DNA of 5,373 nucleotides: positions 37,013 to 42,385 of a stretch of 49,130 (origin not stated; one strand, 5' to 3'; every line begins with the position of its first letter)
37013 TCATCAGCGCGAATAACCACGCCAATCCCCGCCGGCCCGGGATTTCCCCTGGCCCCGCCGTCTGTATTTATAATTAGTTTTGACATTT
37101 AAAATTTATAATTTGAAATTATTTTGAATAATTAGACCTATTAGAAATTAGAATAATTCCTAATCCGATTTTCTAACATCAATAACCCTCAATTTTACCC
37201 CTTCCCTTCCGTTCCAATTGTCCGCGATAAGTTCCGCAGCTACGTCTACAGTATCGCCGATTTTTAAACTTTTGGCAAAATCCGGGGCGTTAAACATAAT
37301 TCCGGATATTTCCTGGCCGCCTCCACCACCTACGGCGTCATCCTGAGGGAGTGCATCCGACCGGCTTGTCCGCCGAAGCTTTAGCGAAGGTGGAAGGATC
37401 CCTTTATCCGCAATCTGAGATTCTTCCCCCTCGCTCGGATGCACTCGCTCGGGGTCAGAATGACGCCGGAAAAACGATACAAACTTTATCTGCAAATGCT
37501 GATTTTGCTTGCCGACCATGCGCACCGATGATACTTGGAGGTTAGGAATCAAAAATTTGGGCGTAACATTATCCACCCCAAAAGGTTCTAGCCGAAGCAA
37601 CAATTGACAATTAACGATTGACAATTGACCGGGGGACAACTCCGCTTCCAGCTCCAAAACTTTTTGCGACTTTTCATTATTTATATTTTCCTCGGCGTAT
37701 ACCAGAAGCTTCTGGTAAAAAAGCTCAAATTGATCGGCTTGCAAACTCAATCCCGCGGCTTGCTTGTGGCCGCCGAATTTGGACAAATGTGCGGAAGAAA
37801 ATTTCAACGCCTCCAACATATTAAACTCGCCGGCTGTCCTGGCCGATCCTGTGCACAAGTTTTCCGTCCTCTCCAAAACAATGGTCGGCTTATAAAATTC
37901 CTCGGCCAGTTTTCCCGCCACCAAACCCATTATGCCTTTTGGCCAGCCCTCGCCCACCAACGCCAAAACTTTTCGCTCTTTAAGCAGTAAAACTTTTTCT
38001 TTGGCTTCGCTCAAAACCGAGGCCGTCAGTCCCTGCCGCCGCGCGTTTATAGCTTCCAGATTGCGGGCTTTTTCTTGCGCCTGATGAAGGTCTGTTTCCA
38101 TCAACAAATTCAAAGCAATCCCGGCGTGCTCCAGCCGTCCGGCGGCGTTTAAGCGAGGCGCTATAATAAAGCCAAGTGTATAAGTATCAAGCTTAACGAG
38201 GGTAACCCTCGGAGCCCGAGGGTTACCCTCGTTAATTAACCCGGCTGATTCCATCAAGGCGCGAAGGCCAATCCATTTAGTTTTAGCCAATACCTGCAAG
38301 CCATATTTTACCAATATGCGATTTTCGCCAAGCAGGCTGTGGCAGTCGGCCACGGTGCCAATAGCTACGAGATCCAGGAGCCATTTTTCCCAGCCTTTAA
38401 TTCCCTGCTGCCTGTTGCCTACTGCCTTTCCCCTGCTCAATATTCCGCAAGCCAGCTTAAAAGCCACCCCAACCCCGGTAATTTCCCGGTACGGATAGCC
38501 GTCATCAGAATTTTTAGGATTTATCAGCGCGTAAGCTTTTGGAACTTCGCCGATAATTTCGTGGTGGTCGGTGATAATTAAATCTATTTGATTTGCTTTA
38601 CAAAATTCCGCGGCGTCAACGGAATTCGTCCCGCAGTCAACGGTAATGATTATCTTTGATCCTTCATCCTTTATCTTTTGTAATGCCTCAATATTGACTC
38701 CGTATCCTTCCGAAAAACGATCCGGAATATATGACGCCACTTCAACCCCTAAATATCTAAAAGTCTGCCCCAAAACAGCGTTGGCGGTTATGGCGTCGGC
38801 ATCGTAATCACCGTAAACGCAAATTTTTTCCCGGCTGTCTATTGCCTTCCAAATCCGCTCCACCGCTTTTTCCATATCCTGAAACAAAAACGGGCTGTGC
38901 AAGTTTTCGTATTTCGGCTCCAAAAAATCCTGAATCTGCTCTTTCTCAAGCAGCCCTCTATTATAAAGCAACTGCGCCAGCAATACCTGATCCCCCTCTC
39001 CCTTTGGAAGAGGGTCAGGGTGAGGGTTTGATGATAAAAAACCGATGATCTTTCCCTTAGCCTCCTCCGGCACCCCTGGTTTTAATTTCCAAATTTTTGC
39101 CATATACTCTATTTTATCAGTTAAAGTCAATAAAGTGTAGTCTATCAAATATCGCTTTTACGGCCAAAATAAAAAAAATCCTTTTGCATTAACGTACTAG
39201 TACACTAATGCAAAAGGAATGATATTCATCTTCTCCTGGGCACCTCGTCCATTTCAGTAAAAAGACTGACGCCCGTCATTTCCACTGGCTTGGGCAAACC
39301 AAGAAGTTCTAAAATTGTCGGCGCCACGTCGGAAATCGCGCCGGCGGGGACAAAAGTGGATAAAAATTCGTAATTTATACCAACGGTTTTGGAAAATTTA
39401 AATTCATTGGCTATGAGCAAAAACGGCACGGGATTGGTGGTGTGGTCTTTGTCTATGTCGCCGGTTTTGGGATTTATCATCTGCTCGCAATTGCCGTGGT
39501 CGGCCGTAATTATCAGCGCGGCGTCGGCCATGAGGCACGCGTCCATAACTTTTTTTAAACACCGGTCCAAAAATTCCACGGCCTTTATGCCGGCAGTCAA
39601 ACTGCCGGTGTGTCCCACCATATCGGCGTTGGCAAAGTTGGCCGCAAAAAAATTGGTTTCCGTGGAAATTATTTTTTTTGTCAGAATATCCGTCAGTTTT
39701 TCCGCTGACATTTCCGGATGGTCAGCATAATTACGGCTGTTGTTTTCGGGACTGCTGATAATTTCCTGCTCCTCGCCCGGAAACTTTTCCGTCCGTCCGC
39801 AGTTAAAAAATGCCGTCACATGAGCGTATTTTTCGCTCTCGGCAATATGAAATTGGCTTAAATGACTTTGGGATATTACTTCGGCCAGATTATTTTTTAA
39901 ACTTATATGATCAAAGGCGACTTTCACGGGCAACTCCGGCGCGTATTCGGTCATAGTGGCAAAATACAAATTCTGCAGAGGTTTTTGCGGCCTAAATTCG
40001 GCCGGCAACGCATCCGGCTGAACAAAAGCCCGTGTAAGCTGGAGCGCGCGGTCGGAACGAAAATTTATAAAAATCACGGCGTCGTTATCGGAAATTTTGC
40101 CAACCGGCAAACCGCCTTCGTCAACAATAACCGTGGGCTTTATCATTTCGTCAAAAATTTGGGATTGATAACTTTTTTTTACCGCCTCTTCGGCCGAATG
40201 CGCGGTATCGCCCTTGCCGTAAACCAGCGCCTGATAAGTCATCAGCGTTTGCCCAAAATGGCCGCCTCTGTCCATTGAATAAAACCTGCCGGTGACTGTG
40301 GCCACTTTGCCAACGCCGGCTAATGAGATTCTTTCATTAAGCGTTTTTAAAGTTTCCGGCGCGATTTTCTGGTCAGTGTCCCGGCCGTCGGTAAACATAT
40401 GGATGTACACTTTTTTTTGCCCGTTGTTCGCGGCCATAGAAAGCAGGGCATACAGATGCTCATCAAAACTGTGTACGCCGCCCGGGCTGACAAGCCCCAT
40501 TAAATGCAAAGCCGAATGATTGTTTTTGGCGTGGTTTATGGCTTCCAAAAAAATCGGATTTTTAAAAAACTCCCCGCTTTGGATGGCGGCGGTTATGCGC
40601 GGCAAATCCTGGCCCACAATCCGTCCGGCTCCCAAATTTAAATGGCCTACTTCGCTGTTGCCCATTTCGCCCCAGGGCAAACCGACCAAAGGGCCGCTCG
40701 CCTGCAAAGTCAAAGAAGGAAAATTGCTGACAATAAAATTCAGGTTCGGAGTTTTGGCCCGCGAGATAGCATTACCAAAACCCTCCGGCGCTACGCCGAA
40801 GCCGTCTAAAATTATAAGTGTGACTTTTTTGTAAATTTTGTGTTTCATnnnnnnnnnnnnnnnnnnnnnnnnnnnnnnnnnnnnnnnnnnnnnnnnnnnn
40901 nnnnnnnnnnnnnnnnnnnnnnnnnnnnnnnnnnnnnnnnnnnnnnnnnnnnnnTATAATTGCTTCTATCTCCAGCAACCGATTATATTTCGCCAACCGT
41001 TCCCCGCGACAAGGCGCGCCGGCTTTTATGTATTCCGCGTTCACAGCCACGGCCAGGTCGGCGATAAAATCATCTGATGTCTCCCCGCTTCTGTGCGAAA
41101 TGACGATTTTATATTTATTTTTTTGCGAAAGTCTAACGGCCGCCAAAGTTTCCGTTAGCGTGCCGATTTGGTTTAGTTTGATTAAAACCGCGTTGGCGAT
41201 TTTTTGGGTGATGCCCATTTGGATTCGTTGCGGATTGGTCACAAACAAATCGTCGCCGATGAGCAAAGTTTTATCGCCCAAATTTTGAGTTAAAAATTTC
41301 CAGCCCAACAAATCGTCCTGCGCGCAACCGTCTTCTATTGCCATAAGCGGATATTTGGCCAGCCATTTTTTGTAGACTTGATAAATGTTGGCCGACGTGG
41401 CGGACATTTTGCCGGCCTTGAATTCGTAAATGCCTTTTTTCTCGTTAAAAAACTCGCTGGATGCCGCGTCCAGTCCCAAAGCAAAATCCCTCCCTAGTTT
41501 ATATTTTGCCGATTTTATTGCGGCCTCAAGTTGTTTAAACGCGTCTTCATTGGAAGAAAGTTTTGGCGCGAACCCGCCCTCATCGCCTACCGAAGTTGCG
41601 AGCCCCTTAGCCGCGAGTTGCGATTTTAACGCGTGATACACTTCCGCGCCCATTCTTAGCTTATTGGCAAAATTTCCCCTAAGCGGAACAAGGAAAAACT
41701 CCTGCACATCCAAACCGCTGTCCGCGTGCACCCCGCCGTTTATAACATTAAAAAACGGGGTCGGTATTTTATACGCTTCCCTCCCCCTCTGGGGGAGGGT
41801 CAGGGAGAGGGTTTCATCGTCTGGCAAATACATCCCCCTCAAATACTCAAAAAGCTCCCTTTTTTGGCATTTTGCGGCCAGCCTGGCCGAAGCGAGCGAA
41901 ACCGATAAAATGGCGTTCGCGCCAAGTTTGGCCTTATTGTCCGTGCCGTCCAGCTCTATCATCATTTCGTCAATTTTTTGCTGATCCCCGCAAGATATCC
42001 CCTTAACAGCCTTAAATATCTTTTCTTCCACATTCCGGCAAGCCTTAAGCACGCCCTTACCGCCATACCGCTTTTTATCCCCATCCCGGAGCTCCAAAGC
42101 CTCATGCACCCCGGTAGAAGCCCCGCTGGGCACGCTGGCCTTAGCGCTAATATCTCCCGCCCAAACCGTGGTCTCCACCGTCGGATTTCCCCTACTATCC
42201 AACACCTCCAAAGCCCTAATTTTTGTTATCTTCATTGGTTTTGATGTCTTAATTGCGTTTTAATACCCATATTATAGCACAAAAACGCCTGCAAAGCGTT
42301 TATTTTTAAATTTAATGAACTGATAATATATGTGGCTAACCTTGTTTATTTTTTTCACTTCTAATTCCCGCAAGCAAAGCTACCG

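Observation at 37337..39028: recJ carries three inserts from three different repeat families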

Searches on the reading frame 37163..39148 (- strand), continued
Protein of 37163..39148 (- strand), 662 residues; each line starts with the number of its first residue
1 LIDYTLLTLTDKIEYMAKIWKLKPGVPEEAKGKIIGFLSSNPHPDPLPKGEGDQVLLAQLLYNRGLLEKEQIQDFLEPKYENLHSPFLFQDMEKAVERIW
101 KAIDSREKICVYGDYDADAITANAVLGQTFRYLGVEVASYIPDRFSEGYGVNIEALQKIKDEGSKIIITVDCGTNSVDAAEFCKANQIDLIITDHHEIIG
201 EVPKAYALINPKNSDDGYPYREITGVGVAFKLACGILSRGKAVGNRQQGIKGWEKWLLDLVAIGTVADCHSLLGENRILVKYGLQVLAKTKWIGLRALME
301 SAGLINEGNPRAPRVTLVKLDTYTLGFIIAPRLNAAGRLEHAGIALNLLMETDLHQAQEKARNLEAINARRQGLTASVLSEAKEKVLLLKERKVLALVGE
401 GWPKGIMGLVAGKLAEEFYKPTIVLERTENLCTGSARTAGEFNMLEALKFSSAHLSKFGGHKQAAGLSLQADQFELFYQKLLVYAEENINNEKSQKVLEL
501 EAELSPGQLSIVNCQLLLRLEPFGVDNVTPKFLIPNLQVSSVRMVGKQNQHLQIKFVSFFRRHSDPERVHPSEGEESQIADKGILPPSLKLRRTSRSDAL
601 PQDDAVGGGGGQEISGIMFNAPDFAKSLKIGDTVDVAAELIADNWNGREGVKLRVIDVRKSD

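Call 26: find_encoding_contigs(protein=P0011, flank=10000, max_places=1)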
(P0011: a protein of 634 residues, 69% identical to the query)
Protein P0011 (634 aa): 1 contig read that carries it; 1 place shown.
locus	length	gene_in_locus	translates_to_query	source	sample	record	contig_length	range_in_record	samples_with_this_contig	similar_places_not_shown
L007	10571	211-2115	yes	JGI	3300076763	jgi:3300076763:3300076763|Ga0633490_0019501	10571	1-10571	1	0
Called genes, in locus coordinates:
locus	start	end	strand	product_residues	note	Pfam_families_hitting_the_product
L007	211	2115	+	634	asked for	PF01368:DHH, PF02272:DHHA1, PF17768:RecJ_OB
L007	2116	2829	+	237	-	-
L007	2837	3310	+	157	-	PF00075:RNase_H, PF13456:RVT_3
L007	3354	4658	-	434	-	PF08308:PEGA (weak)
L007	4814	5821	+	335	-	PF06723:MreB_Mbl, PF00022:Actin, PF00012:HSP70, PF14450:FtsA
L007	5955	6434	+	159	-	-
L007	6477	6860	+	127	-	-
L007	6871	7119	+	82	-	-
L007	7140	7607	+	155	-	-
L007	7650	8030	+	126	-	-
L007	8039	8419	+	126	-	PF09390:DUF1999 (weak), PF13673:Acetyltransf_10, PF00583:Acetyltransf_1, PF13508:Acetyltransf_7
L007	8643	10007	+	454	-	PF00817:IMS, PF21999:IMS_HHH_1, PF11799:IMS_C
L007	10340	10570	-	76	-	?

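Call 27: find_encoding_contigs(protein=P0005, flank=10000, max_places=1)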
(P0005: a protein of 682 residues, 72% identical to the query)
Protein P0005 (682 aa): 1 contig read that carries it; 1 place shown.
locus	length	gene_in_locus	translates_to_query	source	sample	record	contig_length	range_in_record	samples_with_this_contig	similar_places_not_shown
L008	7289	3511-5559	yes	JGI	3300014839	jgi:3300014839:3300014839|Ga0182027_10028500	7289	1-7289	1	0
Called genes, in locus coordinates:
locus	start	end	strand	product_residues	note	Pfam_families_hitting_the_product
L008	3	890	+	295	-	?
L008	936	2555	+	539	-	PF01676:Metalloenzyme, PF06415:iPGM_N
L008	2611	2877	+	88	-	-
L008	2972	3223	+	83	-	PF26604:CBU_0592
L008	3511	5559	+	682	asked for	PF01368:DHH, PF02272:DHHA1, PF17768:RecJ_OB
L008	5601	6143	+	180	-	PF00075:RNase_H, PF13456:RVT_3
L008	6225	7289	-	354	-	?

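Call 41: predict_structure(alignment_id=A1)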
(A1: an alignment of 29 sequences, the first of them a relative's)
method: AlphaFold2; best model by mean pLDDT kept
length: 647 residues; sequences in the alignment: 29
mean_pLDDT: 71.6   pTM: 0.66
mean pLDDT of the five models: 71.6, 70.2, 68.4, 66.0, 63.2
residues with pLDDT >= 90: 63; 70-90: 340; 50-70: 153; < 50: 91
segments of 3 or more residues with pLDDT < 50: 27-36, 66-69, 184-186, 226-235, 293-298, 509-511, 546-595
pLDDT, mean of each block of 10 residues (from residue 1): 77 84 59 50 82 76 55 64 83 86 83 81 80 71 89 74 76 77 49 56 61 75 56 51 70 60 68 73 79 46 62 72 78 88 89 82 89 88 85 82 87 87 79 84 62 87 91 74 83 78 64 77 89 78 58 31 31 30 30 55 75 86 79 73 79
secondary structure, 60 per line:
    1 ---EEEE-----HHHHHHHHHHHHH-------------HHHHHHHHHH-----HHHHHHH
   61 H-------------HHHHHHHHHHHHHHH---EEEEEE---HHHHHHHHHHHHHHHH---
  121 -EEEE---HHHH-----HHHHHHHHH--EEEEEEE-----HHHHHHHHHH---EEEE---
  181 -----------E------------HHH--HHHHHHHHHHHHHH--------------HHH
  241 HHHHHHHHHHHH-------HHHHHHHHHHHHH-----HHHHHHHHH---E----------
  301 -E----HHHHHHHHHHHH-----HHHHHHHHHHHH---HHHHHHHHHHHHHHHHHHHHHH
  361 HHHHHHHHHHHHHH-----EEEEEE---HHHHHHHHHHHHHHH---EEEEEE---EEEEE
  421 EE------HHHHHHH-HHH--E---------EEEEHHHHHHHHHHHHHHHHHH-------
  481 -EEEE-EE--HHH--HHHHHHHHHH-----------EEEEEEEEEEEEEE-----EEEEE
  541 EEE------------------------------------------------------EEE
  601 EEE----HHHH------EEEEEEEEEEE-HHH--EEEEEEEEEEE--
elements in order: E4-7 H13-25 H39-48 H54-61 H75-89 E93-98 H102-117 E122-125 H129-132 H138-146 E149-155 H161-170 E174-177 H210-223 H238-252 H260-272 H278-286 H307-318 H324-335 H339-374 E380-385 H389-403 E407-412 E416-422 H429-435 E452-455 H456-473 E482-485 H496-505 E517-530 E536-543 E598-603 H608-611 E618-628 E635-645

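Call 45: fold_search(model_id=the predicted structure, library=pdb)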
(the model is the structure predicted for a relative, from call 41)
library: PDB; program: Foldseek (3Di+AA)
matches with E <= 10: 1438; with E <= 0.001: 50
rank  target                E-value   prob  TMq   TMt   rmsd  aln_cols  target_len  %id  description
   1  8y30_A                1.4e-38  1.00  0.78  0.67   3.4       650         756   29  Crystal structure of Staphylococcus aureus RecJ protein in complex with Mg2+ (released 2025-01-29)
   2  5f56_A                5.3e-36  1.00  0.69  0.64   4.4       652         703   26  Structure of RecJ complexed with DNA and SSB-ct (released 2016-06-15)
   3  5f55_A                2.0e-35  1.00  0.71  0.66   4.2       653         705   26  Structure of RecJ complexed with DNA (released 2016-06-15)
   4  6lrd_A                2.7e-35  1.00  0.69  0.64   4.6       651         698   26  Structure of RecJ complexed with a 5'-P-dSpacer-modified ssDNA (released 2020-08-26)
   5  5f54                  1.8e-34  1.00  0.69  0.65   4.4       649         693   26  Structure of RecJ complexed with dTMP (released 2016-06-15)
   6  2zxo                  8.5e-31  1.00  0.69  0.69   4.2       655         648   25  Crystal structure of RecJ from Thermus thermophilus HB8 (released 2010-01-05)
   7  2zxr                  7.1e-30  1.00  0.65  0.68   4.4       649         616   24  Crystal structure of RecJ in complex with Mg2+ from Thermus thermophilus HB8 (released 2010-01-05)
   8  1ir6                  7.4e-24  1.00  0.51  0.82   3.7       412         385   32  Crystal structure of exonuclease RecJ bound to manganese (released 2002-05-15)
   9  5x4h                  1.4e-14  1.00  0.43  0.57   8.5       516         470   20  The crystal structure of Pyrococcus furiosus RecJ (wild-type) (released 2018-02-14)
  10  5x4j                  2.4e-14  1.00  0.43  0.57   8.1       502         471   20  The crystal structure of Pyrococcus furiosus RecJ (Zn-soaking) (released 2018-02-14)
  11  5x4i                  5.1e-14  1.00  0.43  0.57   8.1       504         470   20  Pyrococcus furiosus RecJ (D83A, Mn-soaking) (released 2018-02-14)
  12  7bih_B                8.1e-14  1.00  0.43  0.60   7.5       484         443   17  Crystal structure of RecJ-Cdc45 from Methanothermobacter Thermoautotrophicus in the closed state. (released 2022-07-27)
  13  5ghr_A                9.0e-14  1.00  0.37  0.49   9.8       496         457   18  DNA replication protein (released 2016-10-12)
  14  7e15_A                1.0e-13  1.00  0.38  0.50  11.2       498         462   19  Protein ternary complex working for DNA replication initiation (released 2021-10-06)
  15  7e15_D                1.3e-13  1.00  0.36  0.49  10.4       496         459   18  Protein ternary complex working for DNA replication initiation (released 2021-10-06)
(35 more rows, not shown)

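Call 85: list_cluster_members(proteins=[P0001])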
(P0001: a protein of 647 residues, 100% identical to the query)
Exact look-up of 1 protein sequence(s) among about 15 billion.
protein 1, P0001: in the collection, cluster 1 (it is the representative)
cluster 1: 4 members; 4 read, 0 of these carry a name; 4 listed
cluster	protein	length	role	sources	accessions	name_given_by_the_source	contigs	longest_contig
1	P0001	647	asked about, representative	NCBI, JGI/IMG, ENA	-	-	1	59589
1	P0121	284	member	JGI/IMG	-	-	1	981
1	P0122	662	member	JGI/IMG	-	-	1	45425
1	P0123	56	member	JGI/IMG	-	-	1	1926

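Call 91: search_protein_families(library=pfam, proteins=[L005:18861-19532:+], max_evalue=0.001)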
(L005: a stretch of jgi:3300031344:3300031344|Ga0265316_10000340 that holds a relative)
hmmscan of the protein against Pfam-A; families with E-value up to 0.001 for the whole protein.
L005:18861-19532:+ (224 aa): 1 family
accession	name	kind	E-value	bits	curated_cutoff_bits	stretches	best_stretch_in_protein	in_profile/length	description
PF01797.21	Y1_Tnp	-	9.4e-19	68.2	23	1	12-126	5-121/121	Transposase IS200 like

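Call 92: search_protein_families(library=ncbifam, proteins=[L005:18861-19532:+], max_evalue=0.001)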
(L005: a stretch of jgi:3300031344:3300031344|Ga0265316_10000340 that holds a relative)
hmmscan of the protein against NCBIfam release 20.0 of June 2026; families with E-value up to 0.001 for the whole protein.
L005:18861-19532:+ (224 aa): 2 families
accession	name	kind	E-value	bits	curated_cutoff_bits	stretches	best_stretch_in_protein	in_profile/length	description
NF047646.1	REP_Tyr_transpos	equivalog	6.3e-21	74.8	80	1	8-141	6-145/146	REP-associated tyrosine transposase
NF033573.1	transpos_IS200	equivalog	8.3e-05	22.8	55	1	6-94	5-92/126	IS200/IS605 family transposase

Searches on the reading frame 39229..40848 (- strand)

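Call 40: search_protein_families(library=pfam, proteins=[window:39229-40848:-])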
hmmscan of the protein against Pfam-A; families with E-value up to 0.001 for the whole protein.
window:39229-40848:- (540 aa): 3 families
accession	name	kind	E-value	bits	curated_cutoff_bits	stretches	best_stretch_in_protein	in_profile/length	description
PF06415.18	iPGM_N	-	2.6e-73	246.5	27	1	85-303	1-216/217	BPG-independent PGAM N-terminus (iPGM_N)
PF01676.23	Metalloenzyme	-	2.1e-65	221.2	24.3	1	7-519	1-251/252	Metalloenzyme superfamily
PF01663.27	Phosphodiest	-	0.00037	20.6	23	0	374-452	130-220/342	Type I phosphodiesterase / nucleotide pyrophosphatase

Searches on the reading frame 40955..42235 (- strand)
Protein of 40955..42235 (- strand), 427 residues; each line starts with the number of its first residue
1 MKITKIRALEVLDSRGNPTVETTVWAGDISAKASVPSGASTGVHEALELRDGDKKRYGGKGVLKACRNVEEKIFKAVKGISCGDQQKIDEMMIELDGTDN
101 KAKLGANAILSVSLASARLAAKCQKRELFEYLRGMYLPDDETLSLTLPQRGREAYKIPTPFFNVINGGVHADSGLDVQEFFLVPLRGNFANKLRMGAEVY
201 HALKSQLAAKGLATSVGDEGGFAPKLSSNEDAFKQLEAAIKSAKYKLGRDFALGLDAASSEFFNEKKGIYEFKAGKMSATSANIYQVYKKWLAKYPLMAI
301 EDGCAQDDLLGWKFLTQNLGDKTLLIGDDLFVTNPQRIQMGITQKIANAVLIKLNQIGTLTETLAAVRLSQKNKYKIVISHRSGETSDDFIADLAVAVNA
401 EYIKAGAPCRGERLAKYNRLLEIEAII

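Call 40: search_protein_families(library=pfam, proteins=[window:40955-42235:-])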
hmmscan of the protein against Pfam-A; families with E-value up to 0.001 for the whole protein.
window:40955-42235:- (427 aa): 2 families
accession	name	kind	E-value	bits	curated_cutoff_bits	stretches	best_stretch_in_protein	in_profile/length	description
PF00113.28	Enolase_C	-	1.2e-99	333.8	21.5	1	155-425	2-279/296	Enolase, C-terminal TIM barrel domain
PF03952.21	Enolase_N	-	1.1e-52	178.1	35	1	3-132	1-131/131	Enolase, N-terminal domain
